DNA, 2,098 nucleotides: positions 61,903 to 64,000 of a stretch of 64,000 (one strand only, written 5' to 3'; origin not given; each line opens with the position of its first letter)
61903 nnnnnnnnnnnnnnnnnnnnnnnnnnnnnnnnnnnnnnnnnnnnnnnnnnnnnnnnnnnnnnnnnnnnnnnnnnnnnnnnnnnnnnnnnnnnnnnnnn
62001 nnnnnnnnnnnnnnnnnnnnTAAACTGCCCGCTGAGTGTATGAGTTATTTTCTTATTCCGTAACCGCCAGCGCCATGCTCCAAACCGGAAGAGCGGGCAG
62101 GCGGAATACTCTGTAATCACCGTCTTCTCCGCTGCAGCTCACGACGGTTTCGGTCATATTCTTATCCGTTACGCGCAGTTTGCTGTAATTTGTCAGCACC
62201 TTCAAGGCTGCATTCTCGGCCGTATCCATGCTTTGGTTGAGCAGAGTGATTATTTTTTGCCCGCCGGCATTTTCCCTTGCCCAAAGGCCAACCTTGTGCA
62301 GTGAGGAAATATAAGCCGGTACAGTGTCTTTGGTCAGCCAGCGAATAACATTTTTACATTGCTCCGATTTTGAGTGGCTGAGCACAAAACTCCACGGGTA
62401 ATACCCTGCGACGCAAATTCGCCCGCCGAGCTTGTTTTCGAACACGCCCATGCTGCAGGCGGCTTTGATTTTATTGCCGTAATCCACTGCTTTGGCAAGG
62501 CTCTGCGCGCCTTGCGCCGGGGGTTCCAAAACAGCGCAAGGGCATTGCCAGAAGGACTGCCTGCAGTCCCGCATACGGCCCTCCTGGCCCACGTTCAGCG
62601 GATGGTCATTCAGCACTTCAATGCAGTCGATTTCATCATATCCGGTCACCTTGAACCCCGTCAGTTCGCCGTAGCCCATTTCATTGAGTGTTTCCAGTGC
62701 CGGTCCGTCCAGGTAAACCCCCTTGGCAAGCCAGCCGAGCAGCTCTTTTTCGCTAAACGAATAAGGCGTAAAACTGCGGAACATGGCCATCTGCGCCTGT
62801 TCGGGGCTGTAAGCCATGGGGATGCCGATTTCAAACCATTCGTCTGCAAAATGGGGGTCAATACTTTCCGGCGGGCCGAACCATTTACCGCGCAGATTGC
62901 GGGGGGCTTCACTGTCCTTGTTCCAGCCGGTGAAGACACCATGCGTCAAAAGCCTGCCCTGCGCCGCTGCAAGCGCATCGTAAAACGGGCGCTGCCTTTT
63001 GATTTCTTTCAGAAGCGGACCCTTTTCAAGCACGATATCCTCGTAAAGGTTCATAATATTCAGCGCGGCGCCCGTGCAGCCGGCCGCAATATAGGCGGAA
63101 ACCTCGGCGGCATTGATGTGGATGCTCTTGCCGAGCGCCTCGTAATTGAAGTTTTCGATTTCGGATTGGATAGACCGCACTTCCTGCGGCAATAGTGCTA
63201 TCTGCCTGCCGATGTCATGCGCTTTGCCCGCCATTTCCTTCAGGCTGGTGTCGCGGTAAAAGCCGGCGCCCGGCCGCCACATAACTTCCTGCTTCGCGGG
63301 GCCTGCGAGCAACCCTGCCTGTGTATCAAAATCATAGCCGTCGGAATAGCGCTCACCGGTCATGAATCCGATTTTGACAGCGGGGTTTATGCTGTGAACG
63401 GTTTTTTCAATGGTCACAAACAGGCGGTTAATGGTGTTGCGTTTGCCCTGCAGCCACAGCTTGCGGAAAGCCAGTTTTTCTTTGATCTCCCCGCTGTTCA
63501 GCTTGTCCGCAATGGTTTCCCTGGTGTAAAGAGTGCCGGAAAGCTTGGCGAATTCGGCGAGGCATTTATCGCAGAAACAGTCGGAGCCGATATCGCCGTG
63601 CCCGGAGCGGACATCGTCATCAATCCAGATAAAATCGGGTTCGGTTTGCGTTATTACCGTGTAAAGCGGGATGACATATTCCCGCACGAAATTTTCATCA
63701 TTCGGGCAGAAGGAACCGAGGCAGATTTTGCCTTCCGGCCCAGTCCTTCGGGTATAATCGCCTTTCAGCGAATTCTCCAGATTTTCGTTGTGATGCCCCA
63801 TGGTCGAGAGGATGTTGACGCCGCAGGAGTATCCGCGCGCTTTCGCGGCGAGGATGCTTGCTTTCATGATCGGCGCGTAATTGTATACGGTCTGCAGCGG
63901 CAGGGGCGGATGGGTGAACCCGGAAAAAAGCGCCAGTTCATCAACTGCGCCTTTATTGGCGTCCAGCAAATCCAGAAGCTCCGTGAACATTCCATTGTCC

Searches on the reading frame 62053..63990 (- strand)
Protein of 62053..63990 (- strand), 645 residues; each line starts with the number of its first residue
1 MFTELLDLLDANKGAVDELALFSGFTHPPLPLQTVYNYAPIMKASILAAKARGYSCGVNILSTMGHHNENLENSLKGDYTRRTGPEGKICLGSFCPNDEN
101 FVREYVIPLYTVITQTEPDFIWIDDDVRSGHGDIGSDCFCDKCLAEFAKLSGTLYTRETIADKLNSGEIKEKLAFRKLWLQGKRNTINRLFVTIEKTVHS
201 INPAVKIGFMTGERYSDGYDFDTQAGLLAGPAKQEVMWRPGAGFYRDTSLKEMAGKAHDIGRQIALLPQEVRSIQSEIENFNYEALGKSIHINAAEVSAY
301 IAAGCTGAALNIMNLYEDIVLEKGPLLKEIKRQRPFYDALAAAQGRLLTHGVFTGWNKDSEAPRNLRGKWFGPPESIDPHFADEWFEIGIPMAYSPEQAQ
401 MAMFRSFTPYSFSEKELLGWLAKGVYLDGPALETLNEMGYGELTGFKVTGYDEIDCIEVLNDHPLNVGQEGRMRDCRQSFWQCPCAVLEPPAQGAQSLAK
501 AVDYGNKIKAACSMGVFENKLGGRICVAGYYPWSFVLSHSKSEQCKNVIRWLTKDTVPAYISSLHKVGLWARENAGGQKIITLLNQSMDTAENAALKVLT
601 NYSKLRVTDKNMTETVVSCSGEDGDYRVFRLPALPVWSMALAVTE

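Call 3: search_protein_families(library=pfam, proteins=[window:62053-63990:-], max_evalue=0.01)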
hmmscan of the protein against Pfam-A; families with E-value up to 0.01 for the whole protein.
window:62053-63990:- (645 aa): 0 families

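Call 4: search_protein_families(library=ncbifam, proteins=[window:62053-63990:-], max_evalue=0.01)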
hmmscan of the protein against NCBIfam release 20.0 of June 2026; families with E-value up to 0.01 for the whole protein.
window:62053-63990:- (645 aa): 0 families

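Call 5: search_protein_families(library=pfam, proteins=[window:62053-63990:-], max_evalue=10)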
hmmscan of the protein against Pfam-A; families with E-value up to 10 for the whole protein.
window:62053-63990:- (645 aa): 2 families
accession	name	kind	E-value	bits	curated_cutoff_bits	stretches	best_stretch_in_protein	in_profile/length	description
PF02638.21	GHL10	-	0.097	12.2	27.9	1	171-210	196-228/311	Glycosyl hydrolase-like 10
PF17393.7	DUF5402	-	0.21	12.1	25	1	272-332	7-67/120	Family of unknown function (DUF5402)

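Call 78: search_solved_structures(query=window:62053-63990:-, max_evalue=10)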
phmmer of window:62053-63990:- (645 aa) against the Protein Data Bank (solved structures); distinct sequences matched with E-value up to 10: 0.

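Call 79: search_protein_families(library=phrogs, proteins=[window:62053-63990:-], max_evalue=0.01)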
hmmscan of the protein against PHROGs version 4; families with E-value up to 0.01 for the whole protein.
window:62053-63990:- (645 aa): 0 families
